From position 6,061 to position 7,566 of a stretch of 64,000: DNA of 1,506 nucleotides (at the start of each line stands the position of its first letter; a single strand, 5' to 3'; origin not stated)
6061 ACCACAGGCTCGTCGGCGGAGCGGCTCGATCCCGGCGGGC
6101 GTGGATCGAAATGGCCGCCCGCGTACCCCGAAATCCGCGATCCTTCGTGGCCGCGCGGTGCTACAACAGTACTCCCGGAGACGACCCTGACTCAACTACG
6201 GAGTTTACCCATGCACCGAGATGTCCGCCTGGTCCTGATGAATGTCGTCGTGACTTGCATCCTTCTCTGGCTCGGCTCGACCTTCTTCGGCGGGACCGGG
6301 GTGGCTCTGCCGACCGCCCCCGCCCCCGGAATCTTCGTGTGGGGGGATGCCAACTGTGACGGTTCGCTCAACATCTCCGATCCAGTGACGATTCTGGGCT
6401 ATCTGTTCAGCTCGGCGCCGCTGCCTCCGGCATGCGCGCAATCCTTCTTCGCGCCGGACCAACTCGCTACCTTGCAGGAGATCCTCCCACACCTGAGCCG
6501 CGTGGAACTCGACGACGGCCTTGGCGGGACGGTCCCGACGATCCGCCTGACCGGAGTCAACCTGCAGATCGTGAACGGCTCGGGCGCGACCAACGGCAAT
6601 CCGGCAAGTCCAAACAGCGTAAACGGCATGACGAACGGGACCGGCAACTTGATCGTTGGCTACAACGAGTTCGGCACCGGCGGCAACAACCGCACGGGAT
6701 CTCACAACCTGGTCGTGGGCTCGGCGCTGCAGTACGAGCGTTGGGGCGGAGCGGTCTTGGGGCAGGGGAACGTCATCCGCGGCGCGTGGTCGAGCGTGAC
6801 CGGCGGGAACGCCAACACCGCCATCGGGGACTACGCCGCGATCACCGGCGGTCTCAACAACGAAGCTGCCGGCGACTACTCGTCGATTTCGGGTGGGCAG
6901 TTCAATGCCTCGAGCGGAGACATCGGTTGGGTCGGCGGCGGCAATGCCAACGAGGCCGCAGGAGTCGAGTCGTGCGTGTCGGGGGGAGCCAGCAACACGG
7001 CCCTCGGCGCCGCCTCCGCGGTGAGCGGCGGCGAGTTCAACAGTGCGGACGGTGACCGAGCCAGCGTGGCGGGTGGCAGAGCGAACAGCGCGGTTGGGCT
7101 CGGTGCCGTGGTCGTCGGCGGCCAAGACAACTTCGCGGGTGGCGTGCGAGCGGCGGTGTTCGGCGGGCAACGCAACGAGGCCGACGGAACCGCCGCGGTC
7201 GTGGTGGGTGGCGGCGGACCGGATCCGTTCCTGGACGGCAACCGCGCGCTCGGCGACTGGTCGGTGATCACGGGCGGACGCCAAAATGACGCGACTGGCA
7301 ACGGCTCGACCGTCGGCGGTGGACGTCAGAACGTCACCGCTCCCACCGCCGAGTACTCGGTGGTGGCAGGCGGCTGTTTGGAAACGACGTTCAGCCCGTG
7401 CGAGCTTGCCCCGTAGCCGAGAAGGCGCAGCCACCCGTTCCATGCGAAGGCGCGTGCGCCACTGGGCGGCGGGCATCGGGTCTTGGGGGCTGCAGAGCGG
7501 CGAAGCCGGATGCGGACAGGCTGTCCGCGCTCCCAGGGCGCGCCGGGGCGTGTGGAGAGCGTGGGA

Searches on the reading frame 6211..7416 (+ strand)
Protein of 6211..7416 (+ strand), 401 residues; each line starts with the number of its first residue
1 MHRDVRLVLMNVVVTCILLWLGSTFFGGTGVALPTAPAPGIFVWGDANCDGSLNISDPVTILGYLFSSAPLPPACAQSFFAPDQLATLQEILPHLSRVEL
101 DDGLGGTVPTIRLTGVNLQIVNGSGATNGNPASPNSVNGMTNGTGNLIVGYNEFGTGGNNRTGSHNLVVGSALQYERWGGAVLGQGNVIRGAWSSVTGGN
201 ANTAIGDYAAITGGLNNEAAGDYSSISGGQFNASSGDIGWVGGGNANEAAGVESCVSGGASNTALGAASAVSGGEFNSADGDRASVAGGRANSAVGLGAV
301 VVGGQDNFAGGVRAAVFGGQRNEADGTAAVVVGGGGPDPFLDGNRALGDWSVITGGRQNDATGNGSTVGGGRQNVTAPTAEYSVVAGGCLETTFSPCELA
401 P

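Call 3: search_protein_families(library=pfam, proteins=[window:6211-7416:+], max_evalue=0.1)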
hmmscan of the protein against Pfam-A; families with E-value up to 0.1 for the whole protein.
window:6211-7416:+ (401 aa): 0 families

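Call 4: search_protein_families(library=ncbifam, proteins=[window:6211-7416:+], max_evalue=0.1)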
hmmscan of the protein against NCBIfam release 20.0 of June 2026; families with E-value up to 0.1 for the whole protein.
window:6211-7416:+ (401 aa): 0 families

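Call 73: search_protein_families(library=pfam, proteins=[window:6211-7416:+], max_evalue=1)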
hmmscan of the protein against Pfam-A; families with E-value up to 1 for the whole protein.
window:6211-7416:+ (401 aa): 0 families
